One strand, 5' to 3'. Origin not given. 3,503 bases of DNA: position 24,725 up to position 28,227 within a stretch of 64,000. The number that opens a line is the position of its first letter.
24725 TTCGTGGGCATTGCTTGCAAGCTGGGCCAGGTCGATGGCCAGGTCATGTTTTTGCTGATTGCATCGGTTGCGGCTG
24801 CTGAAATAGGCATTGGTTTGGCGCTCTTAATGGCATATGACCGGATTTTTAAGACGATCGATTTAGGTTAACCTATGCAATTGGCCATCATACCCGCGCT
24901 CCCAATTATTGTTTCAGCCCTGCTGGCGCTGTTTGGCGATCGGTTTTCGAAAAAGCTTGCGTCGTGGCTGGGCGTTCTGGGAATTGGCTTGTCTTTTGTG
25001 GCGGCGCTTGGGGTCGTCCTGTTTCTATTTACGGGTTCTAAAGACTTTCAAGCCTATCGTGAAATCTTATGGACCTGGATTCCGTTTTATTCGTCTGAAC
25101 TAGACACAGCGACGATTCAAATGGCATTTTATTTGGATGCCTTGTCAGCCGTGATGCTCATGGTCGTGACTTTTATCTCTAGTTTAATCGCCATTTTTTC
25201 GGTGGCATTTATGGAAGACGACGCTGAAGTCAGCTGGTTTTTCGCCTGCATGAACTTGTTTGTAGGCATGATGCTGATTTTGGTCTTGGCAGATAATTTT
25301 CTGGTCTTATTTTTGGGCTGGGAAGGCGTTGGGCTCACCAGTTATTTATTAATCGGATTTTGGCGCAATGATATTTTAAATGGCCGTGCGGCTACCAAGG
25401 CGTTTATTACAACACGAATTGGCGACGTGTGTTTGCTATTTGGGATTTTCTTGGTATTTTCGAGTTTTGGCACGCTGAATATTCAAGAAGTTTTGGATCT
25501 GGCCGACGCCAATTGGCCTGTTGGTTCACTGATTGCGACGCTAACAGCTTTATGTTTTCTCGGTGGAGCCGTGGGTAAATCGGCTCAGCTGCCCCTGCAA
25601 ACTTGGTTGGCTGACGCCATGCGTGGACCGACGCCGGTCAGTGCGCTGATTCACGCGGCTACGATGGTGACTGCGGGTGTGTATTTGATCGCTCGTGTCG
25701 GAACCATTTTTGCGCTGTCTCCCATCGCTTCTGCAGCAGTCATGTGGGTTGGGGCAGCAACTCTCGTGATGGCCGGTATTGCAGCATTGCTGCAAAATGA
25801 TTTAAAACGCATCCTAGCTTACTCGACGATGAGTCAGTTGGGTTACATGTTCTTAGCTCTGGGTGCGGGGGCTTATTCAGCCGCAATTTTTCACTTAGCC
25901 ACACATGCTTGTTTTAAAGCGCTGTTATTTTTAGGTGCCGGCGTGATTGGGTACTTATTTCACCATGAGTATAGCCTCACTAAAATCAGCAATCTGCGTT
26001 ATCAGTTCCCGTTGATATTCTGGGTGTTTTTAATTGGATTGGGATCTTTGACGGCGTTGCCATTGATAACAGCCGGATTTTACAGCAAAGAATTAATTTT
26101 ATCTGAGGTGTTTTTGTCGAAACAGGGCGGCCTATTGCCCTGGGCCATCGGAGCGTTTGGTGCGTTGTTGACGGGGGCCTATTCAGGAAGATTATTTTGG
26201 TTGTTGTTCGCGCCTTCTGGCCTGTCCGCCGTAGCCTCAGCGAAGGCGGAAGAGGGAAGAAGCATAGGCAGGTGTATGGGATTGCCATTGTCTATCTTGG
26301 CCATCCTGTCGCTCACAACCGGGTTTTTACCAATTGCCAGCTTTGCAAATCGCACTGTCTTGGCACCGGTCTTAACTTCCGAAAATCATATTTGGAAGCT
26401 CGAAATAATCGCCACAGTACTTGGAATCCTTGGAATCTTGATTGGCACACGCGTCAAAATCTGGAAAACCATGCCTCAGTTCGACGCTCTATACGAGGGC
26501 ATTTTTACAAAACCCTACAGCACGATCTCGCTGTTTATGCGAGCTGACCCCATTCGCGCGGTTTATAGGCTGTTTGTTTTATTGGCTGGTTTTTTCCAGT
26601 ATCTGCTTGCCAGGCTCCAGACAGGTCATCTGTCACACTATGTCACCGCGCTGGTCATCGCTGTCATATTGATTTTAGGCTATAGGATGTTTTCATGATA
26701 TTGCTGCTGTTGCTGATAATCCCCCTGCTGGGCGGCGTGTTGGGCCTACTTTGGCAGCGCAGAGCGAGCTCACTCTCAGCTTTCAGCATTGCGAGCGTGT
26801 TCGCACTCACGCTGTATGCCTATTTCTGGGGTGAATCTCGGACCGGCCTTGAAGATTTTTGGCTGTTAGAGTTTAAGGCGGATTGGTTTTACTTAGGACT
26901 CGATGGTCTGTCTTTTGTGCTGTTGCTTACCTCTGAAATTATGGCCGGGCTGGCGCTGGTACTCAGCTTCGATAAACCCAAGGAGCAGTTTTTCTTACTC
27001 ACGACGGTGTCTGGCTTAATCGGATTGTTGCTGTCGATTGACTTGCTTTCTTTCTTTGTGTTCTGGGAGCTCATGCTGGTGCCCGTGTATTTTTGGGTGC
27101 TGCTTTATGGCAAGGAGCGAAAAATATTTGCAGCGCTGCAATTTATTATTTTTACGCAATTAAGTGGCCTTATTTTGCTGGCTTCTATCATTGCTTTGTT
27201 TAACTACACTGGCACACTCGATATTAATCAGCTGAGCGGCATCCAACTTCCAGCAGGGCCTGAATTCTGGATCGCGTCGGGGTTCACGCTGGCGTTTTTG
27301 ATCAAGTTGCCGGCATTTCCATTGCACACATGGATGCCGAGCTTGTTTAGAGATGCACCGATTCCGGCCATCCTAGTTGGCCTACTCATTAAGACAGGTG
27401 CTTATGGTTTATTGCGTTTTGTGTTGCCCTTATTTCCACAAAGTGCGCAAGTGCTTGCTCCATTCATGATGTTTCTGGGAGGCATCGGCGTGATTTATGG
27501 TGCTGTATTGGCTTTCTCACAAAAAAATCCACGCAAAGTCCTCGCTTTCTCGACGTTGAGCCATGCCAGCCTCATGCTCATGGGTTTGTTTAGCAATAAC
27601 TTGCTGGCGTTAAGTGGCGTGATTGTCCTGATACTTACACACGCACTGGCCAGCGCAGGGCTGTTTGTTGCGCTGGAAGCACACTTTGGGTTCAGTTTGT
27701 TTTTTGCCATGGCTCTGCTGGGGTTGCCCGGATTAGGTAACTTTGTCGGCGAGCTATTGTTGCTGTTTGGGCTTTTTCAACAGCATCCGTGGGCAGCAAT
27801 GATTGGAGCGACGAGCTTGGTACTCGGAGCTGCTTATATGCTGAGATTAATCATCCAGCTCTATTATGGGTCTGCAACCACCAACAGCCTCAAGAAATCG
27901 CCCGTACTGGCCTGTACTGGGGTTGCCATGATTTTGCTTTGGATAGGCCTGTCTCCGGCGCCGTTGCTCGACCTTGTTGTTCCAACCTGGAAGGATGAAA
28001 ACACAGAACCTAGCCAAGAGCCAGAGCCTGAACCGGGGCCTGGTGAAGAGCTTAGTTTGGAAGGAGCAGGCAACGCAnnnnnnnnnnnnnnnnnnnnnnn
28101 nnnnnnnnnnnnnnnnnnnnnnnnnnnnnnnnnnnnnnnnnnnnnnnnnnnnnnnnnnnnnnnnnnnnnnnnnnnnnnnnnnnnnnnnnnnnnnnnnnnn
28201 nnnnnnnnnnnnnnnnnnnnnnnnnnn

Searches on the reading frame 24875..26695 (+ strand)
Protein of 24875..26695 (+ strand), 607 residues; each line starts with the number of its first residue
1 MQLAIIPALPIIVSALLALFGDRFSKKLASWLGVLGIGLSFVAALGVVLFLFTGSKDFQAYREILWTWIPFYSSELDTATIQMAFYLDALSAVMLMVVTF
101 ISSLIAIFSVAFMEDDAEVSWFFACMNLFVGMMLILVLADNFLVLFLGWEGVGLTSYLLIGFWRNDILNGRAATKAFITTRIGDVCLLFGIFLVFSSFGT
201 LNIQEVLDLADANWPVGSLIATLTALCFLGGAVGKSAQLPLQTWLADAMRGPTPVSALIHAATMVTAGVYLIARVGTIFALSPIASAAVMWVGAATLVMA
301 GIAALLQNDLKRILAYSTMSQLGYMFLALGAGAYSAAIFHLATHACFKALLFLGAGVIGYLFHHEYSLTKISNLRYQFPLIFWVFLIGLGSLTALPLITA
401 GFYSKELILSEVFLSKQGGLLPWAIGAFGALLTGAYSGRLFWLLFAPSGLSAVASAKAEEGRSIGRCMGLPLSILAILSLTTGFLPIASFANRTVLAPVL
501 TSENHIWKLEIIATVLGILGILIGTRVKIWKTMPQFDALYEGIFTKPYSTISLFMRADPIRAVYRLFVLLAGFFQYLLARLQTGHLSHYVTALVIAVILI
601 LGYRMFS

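Call 19: search_protein_families(library=pfam, proteins=[window:24875-26695:+], max_evalue=0.00001)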
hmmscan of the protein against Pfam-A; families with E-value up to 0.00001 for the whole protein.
window:24875-26695:+ (607 aa): 2 families
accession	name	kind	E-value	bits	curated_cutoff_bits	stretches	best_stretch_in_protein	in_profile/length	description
PF00361.26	Proton_antipo_M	-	5.1e-76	256.1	21.5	1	139-420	1-283/294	NADH:quinone oxidoreductase/Mrp antiporter, TM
PF00662.26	Proton_antipo_N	-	3.9e-13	49.5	24.5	1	78-123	6-51/51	NADH-Ubiquinone oxidoreductase (complex I), chain 5 N-terminus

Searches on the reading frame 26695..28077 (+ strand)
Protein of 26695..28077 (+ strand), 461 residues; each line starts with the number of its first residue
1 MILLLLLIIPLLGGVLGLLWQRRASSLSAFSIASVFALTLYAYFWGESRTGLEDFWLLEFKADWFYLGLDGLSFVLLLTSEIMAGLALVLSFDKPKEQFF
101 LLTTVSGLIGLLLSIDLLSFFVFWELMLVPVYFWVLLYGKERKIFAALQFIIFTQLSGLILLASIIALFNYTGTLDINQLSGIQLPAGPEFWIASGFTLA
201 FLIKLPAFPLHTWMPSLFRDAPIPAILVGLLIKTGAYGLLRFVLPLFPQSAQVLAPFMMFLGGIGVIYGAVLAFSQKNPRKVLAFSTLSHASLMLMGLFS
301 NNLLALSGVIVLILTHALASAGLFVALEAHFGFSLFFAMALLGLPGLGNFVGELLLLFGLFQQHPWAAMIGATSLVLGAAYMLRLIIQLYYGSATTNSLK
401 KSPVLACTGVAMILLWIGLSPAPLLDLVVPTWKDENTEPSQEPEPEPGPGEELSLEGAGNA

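Call 19: search_protein_families(library=pfam, proteins=[window:26695-28077:+], max_evalue=0.00001)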
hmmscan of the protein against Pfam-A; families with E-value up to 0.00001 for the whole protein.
window:26695-28077:+ (461 aa): 1 family
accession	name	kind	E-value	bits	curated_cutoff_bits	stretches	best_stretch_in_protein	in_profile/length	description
PF00361.26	Proton_antipo_M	-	3.4e-46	158.2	21.5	1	115-327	2-219/294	NADH:quinone oxidoreductase/Mrp antiporter, TM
